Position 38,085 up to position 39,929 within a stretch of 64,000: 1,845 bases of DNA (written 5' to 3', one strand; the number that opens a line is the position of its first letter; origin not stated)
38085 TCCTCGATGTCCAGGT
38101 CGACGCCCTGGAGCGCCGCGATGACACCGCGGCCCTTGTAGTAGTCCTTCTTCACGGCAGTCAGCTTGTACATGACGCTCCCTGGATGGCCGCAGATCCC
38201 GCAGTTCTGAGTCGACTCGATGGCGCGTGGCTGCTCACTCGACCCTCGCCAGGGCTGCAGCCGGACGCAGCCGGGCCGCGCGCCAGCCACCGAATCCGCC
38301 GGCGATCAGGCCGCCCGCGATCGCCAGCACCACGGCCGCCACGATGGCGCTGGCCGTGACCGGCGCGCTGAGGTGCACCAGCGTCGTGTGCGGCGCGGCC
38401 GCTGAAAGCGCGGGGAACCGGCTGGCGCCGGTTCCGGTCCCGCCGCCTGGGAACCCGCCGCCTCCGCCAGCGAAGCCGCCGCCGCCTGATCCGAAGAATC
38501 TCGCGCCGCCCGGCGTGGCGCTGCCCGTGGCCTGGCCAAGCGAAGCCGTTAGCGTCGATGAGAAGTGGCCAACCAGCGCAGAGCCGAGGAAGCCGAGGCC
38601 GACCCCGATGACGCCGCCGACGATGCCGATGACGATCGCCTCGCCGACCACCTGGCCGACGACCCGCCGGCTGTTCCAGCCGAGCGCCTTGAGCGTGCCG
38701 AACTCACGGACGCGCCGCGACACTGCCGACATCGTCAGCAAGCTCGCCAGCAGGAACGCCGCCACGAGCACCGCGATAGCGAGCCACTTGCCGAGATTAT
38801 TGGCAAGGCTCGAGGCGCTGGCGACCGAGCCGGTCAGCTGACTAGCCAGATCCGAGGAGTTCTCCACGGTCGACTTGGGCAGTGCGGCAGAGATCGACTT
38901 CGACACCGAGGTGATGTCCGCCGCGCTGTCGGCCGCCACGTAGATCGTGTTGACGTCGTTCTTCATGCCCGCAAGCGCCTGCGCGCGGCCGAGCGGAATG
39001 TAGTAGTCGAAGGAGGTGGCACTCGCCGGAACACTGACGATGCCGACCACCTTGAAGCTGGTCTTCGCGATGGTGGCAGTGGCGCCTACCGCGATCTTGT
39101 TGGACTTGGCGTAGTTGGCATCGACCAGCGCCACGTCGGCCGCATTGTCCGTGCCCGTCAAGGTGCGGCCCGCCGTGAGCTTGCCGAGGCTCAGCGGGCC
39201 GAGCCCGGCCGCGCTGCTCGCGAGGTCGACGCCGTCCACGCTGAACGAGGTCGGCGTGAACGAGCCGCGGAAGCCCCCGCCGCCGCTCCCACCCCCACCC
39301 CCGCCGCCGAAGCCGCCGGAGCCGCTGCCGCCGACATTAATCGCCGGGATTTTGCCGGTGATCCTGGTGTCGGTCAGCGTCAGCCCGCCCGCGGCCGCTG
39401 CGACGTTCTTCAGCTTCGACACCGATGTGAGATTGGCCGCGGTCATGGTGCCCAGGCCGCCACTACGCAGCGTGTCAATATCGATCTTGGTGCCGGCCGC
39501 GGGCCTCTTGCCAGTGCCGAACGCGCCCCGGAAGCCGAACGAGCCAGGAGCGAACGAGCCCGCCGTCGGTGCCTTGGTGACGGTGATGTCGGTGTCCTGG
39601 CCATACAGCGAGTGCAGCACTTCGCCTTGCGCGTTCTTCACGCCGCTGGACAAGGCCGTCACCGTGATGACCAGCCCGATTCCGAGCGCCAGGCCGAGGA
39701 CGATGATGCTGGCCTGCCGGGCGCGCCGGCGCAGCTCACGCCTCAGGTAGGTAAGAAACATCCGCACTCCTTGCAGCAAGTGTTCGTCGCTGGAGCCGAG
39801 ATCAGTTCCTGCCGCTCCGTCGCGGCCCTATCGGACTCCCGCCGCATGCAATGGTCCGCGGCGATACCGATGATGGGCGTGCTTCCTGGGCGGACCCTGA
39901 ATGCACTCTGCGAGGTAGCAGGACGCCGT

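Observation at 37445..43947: Operon: HpnE-like oxidase + SHC homolog lacking the DxDD catalytic acid + MacB/FtsX ABC exporter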

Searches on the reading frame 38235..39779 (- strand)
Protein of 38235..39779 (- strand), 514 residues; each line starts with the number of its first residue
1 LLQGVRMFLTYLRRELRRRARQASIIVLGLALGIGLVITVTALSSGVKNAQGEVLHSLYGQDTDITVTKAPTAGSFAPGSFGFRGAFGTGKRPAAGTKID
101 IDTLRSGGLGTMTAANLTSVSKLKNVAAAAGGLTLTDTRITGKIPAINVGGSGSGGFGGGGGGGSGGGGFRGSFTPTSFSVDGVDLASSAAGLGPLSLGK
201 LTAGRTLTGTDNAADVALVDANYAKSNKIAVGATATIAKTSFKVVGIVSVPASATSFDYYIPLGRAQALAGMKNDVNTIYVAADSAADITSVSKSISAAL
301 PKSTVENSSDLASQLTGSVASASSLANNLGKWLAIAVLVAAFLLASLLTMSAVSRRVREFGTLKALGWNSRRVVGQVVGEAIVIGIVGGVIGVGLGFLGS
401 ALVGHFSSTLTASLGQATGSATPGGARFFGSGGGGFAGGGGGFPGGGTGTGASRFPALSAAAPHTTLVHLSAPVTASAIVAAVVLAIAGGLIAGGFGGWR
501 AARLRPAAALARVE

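Call 7: search_protein_families(library=pfam, proteins=[window:38235-39779:-], max_evalue=0.01)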
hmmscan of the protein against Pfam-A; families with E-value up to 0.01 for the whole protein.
window:38235-39779:- (514 aa): 2 families
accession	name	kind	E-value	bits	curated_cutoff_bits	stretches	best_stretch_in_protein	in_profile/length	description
PF12704.14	MacB_PCD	-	6.7e-14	53.1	27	1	25-298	3-206/207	MacB-like periplasmic core domain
PF02687.27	FtsX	-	2.7e-13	50.5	25.5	1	334-407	4-74/120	FtsX-like permease C-terminal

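Call 8: search_protein_families(library=ncbifam, proteins=[window:38235-39779:-], max_evalue=0.01)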
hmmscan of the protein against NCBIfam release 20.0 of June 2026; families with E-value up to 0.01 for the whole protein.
window:38235-39779:- (514 aa): 5 families
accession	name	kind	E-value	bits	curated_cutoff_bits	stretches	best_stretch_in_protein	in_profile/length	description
TIGR03434.1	ADOP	subfamily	1.1e-12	47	622.3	1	200-404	543-755/803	ADOP family duplicated permease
TIGR02212.1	lolCE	equivalog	4.3e-10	39.1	362.45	1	237-413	179-352/411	lipoprotein-releasing ABC transporter permease subunit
NF038347.1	FtsX_Gpos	exception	0.0012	18.3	225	1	273-398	117-239/296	permease-like cell division protein FtsX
TIGR01185.1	devC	equivalog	0.0044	16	290.35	1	339-397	271-328/380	ABC transporter permease DevC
NF007826.0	PRK10535.1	equivalog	0.0046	15.3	966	1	348-400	543-595/648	macrolide ABC transporter ATP-binding protein/permease MacB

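Call 60: find_related_loci(query=window:38235-39761:-, collection=metagenome_contigs, flank=10000)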
Query window:38235-39761:- (508 aa) in metagenome_contigs; peptide patterns used: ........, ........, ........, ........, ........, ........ (x = any residue, [..] = any of these).
600 stretches matched a pattern (row limit reached: there are more); 276 encode a relative of the query (tblastn E <= 1e-3); the best 80 are kept; 80 distinct loci.
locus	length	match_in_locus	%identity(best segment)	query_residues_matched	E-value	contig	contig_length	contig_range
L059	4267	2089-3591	79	1-508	0e+0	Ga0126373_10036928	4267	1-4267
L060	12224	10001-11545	75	1-508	0e+0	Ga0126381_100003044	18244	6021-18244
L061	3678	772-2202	81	1-467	0e+0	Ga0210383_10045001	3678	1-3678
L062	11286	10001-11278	80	1-426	0e+0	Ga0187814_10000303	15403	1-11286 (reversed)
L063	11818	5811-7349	74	1-508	0e+0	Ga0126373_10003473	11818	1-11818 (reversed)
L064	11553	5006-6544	74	1-508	0e+0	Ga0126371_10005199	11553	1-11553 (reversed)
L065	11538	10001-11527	74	1-508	0e+0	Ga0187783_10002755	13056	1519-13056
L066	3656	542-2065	71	1-508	0e+0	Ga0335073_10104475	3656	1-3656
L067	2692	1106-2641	74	1-508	0e+0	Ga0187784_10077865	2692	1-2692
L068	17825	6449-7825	79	1-465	0e+0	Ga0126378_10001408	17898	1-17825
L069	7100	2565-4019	82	1-493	0e+0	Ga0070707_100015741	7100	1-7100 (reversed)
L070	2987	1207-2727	70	1-508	0e+0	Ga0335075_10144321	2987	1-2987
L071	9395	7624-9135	70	1-508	0e+0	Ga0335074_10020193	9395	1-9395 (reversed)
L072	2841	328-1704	82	1-469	0e+0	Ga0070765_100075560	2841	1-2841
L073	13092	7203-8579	79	1-465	0e+0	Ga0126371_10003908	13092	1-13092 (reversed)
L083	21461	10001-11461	67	1-507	2e-167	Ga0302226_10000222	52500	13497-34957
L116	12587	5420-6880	70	1-495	8e-151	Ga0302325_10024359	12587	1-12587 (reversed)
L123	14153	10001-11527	60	1-493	1e-149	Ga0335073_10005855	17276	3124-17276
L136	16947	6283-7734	69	1-493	3e-146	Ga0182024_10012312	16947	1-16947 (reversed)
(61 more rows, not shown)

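Call 64: search_protein_families(library=pfam, proteins=[L083:3191-5020:+, L083:5085-6194:-, L083:7526-8539:+, L083:8398-9858:+, L116:1248-3218:+, L116:3164-5215:+, L136:2223-3113:+, L136:3165-4205:+, L136:4094-6142:+, L123:7882-9105:+], max_evalue=0.001)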
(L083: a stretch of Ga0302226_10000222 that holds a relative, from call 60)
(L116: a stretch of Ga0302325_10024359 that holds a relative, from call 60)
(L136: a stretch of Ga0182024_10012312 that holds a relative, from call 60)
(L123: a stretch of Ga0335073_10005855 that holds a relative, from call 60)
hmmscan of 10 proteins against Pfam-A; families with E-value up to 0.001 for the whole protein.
L083:3191-5020:+ (609 aa): 6 families
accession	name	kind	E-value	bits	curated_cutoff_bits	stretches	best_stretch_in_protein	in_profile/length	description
PF01590.32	GAF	-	2.4e-30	106.2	22.4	2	248-387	2-133/133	GAF domain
PF13185.12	GAF_2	-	4.3e-25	88.9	28.6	2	248-387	4-135/136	GAF domain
PF13492.12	GAF_3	-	1.5e-13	51.8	27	2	258-389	12-129/129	GAF domain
PF02518.31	HATPase_c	-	3.9e-09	37.4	26.4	1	512-599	3-110/111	Histidine kinase-, DNA gyrase B-, and HSP90-like ATPase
PF07730.19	HisKA_3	-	1.4e-06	29.2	24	1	411-475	2-66/68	Histidine kinase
PF13581.12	HATPase_c_2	-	0.00019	21.9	27.4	1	501-562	19-83/127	Histidine kinase-like ATPase domain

L083:5085-6194:- (369 aa): 6 families
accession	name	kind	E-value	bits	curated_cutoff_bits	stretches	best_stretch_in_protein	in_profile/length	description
PF03446.21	NAD_binding_2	-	1.1e-36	126.7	21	1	81-241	1-161/161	NAD binding domain of 6-phosphogluconate dehydrogenase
PF14833.11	NAD_binding_11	-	1.9e-15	57.6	30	1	244-358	1-118/122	NAD-binding of NADP-dependent 3-hydroxyisobutyrate dehydrogenase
PF03807.23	F420_oxidored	-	2.2e-07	31.8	21.6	1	81-150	1-74/94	NADP oxidoreductase coenzyme F420-dependent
PF02826.25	2-Hacid_dh_C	-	5.2e-06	26.4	25.1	1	78-149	35-105/178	D-isomer specific 2-hydroxyacid dehydrogenase, NAD binding domain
PF07991.19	KARI_N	-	0.00038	20.5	20.6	1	79-146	4-71/165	Acetohydroxy acid isomeroreductase, NADPH-binding domain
PF02737.24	3HCDH_N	-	0.00072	20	22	1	81-115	1-35/180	3-hydroxyacyl-CoA dehydrogenase, NAD binding domain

L083:7526-8539:+ (337 aa): 2 families
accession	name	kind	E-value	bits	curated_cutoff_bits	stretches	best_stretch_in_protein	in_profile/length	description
PF00072.30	Response_reg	-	9.1e-23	81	30.2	1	122-232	1-111/111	Response regulator receiver domain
PF00486.34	Trans_reg_C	-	2.5e-18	66.4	26.2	1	266-336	3-77/77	Transcriptional regulatory protein, C terminal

L083:8398-9858:+ (486 aa): 3 families
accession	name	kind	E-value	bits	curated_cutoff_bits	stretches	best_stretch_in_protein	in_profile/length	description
PF02518.31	HATPase_c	-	5.6e-23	81.9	26.4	1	347-457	1-107/111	Histidine kinase-, DNA gyrase B-, and HSP90-like ATPase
PF00672.30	HAMP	-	1.4e-10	41.7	25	1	182-233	1-51/53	HAMP domain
PF00512.31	HisKA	-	5e-10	39.7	26.9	1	239-304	1-65/66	His Kinase A (phospho-acceptor) domain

L116:1248-3218:+ (656 aa): 0 families

L116:3164-5215:+ (683 aa): 0 families

L136:2223-3113:+ (296 aa): 2 families
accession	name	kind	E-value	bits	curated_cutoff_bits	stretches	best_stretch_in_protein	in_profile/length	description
PF00535.33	Glycos_transf_2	-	1e-17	65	23.3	1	42-204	1-165/168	Glycosyl transferase family 2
PF13641.12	Glyco_tranf_2_3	-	2e-06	28.4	27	1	39-206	1-174/230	Glycosyltransferase like family 2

L136:3165-4205:+ (346 aa): 7 families
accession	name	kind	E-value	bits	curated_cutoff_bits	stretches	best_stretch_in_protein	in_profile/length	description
PF01370.27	Epimerase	-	5.4e-43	147.6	20.9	1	9-266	1-239/240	NAD dependent epimerase/dehydratase family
PF16363.11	GDP_Man_Dehyd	-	1.1e-30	107.7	27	1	10-332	1-331/332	GDP-mannose 4,6 dehydratase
PF13460.12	NAD_binding_10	-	2e-09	38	27.2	1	13-185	1-144/184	NAD(P)H-binding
PF07993.18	NAD_binding_4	-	4.5e-07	29.7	20.1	0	70-193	84-210/258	Male sterility protein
PF01073.25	3Beta_HSD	-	7.4e-07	28.9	22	1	10-148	1-135/280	3-beta hydroxysteroid dehydrogenase/isomerase family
PF04321.23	RmlD_sub_bind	-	2.2e-06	27.4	27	0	8-175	2-143/287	RmlD substrate binding domain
PF05368.20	NmrA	-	0.00055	20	27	1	8-81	4-76/298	NmrA-like family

L136:4094-6142:+ (682 aa): 0 families

L123:7882-9105:+ (407 aa): 2 families
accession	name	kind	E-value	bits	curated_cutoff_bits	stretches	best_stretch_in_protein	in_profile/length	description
PF01061.29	ABC2_membrane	-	7.6e-20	71.8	26.9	1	132-370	3-210/211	ABC-2 type transporter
PF12698.13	ABC2_membrane_3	-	8.4e-07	28.8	31.6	1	196-397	154-345/347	ABC-2 family transporter protein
